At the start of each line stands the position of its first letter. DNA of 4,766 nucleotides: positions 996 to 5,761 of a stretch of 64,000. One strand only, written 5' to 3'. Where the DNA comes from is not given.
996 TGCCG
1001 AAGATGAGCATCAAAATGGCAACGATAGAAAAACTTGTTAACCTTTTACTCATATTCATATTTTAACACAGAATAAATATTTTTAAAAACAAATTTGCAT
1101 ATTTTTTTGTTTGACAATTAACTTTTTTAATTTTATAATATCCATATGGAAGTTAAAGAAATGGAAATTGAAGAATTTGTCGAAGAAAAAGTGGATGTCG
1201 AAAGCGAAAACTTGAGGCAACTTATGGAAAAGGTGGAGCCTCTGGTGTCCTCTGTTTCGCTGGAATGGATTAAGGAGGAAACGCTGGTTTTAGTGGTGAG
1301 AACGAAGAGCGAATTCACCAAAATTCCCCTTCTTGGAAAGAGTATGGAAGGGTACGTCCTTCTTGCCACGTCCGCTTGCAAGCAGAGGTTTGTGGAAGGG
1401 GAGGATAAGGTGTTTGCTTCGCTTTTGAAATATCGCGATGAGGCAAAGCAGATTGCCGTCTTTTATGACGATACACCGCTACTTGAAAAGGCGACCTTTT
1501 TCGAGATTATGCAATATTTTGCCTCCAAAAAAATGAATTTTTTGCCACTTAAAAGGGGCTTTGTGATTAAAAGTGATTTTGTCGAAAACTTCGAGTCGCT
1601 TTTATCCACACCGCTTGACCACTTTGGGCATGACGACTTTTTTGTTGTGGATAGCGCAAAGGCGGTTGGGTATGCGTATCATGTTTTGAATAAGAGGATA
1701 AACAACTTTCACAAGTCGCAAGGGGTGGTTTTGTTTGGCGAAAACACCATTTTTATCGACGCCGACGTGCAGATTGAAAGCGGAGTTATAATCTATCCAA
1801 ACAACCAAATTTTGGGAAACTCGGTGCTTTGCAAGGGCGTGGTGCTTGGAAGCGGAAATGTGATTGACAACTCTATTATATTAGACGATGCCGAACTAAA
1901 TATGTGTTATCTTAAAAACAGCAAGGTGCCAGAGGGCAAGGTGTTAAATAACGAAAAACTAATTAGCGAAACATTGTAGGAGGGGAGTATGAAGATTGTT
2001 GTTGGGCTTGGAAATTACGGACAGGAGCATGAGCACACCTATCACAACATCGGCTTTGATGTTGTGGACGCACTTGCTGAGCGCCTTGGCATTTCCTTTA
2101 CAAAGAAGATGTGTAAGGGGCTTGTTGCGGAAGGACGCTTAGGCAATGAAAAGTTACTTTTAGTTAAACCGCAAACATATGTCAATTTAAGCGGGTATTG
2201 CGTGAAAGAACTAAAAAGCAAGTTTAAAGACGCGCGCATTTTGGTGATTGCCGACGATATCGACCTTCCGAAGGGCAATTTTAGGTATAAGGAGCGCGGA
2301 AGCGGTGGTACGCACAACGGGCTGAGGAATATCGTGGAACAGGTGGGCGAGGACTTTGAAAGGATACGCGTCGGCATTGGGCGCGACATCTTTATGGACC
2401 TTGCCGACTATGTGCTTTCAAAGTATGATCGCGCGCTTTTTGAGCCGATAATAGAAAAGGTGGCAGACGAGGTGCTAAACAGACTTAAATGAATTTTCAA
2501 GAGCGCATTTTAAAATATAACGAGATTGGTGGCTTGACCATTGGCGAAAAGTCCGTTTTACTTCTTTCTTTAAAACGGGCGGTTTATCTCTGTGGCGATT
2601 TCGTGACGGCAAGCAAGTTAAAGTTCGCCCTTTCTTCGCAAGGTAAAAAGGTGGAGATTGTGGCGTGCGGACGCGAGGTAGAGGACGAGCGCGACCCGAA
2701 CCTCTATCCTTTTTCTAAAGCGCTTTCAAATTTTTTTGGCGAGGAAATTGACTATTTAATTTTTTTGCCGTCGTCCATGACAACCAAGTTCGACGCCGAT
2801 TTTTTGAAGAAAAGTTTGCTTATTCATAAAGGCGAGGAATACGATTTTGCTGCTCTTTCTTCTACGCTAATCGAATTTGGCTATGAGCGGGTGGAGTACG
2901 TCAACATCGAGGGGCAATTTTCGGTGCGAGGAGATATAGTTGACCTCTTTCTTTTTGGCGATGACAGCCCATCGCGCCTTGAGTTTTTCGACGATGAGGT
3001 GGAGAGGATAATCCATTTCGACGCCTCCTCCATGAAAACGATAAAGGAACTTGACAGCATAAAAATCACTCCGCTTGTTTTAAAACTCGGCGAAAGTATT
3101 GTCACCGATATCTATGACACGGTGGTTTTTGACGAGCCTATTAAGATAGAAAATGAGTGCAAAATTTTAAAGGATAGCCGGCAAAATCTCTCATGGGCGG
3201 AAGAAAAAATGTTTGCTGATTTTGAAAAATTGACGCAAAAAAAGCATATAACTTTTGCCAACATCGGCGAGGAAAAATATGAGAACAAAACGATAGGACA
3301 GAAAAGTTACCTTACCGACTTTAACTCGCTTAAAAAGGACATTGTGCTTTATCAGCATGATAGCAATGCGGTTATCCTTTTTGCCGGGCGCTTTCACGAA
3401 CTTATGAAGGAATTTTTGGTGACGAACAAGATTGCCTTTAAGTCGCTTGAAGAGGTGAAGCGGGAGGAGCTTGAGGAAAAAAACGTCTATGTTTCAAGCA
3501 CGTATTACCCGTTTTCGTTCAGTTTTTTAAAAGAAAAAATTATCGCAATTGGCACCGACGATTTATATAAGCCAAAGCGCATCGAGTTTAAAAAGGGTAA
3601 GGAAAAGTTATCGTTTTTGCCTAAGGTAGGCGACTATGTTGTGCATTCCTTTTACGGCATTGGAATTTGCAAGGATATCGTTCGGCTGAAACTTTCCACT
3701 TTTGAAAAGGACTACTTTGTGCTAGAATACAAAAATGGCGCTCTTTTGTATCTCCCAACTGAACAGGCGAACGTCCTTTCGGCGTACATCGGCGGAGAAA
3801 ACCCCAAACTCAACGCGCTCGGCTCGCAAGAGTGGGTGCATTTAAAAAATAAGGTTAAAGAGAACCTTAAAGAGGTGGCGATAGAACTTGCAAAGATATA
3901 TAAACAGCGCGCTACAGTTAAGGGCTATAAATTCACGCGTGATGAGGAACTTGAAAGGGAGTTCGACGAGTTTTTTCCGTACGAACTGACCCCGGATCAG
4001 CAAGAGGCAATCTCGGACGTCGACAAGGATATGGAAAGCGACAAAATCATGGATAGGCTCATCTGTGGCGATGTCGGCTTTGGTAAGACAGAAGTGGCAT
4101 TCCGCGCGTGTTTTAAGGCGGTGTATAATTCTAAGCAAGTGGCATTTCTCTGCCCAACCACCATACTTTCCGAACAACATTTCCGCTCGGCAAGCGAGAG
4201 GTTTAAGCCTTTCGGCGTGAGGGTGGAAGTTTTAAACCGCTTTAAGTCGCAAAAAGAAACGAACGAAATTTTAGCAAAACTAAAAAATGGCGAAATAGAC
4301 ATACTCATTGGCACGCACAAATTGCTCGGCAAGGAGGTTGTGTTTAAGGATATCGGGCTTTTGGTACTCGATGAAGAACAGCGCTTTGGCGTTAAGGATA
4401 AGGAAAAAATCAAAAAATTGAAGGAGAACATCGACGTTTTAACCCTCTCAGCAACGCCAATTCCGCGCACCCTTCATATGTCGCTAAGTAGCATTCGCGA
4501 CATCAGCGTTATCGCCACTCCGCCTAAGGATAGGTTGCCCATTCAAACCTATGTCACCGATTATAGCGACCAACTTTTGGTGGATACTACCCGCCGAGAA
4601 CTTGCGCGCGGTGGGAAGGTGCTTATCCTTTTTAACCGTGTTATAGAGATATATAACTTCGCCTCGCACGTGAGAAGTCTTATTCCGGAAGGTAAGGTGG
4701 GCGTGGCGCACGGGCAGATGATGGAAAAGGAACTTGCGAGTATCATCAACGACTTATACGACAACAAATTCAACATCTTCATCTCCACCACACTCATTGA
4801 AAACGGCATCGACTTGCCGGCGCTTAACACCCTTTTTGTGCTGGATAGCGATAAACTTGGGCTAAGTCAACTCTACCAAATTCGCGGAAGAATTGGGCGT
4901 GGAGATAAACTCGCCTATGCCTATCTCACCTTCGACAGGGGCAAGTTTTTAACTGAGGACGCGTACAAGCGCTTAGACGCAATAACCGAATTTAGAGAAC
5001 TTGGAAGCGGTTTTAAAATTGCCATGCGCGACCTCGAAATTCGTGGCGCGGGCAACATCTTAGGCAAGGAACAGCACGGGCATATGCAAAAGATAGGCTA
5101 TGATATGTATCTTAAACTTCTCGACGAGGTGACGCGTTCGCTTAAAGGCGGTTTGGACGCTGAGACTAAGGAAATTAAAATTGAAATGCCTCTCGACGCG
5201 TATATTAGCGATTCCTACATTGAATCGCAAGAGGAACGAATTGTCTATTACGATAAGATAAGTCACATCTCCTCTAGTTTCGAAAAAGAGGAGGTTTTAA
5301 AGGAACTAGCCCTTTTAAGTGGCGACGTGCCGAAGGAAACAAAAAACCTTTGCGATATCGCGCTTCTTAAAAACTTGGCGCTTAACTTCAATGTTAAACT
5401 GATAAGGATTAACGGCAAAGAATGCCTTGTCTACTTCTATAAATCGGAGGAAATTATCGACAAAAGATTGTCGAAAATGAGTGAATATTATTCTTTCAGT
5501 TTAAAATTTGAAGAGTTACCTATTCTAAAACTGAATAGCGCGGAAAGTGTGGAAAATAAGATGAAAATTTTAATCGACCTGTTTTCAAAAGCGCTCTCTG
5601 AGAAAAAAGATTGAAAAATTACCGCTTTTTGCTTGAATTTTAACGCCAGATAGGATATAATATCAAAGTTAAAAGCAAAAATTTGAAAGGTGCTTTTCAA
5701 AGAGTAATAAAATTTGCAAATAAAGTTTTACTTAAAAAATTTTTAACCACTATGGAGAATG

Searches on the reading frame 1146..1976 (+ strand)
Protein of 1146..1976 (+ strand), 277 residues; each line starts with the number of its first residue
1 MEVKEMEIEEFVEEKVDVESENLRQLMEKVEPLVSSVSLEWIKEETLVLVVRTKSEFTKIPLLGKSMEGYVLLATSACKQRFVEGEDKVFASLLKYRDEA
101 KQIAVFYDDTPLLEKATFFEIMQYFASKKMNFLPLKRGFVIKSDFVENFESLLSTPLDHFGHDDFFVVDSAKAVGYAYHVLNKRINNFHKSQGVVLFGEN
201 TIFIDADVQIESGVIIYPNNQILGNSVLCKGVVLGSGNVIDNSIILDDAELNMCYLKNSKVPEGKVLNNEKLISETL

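Call 81: search_protein_families(library=pfam, proteins=[window:1146-1976:+], max_evalue=0.001)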
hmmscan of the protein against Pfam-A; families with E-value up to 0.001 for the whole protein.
window:1146-1976:+ (277 aa): 2 families
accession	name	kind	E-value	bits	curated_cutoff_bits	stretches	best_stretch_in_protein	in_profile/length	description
PF00132.30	Hexapep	-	9.5e-06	25.5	27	1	207-241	1-35/36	Bacterial transferase hexapeptide (six repeats)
PF25084.1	LbH_EIF2B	-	0.00069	20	54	0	187-271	3-85/105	EIF2B subunit epsilon LbH domain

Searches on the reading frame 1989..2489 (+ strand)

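Call 81: search_protein_families(library=pfam, proteins=[window:1989-2489:+], max_evalue=0.001)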
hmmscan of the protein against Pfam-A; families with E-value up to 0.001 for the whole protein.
window:1989-2489:+ (167 aa): 1 family
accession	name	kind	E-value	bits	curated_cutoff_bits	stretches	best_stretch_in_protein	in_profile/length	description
PF01195.25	Pept_tRNA_hydro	-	1.5e-51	175.2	27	1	3-162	1-163/183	Peptidyl-tRNA hydrolase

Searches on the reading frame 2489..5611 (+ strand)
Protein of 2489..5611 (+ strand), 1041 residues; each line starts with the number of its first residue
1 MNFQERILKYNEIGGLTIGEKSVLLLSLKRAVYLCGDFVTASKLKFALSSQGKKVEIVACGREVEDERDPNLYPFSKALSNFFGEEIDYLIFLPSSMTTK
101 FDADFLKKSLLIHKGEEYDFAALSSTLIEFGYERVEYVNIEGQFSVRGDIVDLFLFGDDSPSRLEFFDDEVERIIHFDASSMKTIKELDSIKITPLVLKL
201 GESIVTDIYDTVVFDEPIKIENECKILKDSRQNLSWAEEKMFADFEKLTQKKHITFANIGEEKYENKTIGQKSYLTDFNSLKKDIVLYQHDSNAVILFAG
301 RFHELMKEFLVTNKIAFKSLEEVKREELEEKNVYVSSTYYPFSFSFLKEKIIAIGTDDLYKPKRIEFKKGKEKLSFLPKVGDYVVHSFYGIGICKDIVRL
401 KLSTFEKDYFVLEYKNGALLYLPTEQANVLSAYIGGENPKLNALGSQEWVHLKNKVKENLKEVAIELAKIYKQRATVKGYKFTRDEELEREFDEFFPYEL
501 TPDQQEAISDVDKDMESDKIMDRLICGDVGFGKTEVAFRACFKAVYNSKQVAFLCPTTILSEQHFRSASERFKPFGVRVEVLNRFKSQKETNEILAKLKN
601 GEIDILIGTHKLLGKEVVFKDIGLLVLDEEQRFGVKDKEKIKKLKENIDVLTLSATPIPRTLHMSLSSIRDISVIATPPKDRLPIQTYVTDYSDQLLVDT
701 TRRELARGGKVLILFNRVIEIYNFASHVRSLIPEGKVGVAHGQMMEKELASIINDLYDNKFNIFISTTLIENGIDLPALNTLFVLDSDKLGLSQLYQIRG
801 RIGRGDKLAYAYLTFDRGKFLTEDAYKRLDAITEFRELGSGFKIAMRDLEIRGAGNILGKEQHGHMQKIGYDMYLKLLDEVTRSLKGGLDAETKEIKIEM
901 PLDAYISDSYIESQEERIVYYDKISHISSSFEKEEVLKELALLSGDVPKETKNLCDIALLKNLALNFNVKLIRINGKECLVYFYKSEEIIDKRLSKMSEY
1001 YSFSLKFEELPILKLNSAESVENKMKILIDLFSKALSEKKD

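Call 81: search_protein_families(library=pfam, proteins=[window:2489-5611:+], max_evalue=0.001)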
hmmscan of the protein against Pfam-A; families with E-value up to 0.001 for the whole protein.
window:2489-5611:+ (1041 aa): 6 families
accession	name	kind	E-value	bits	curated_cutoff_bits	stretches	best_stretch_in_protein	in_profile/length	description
PF00270.35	DEAD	-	1.7e-25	90.1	26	1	501-662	1-164/167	DEAD/DEAH box helicase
PF17757.6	UvrB_inter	-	2.2e-23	82.6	22.9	1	112-195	3-87/91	UvrB interaction domain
PF00271.37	Helicase_C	-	2e-20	73.5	23.5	1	704-804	11-108/110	Helicase conserved C-terminal domain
PF03461.20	TRCF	-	1.6e-16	60.8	25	1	901-989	2-90/95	TRCF domain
PF02559.22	CarD_TRCF_RID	-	1.1e-14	54.6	23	1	379-434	2-57/57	CarD-like/TRCF RID domain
PF04851.21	ResIII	-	1.1e-10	42.1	22.5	1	498-657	2-162/164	Type III restriction enzyme, res subunit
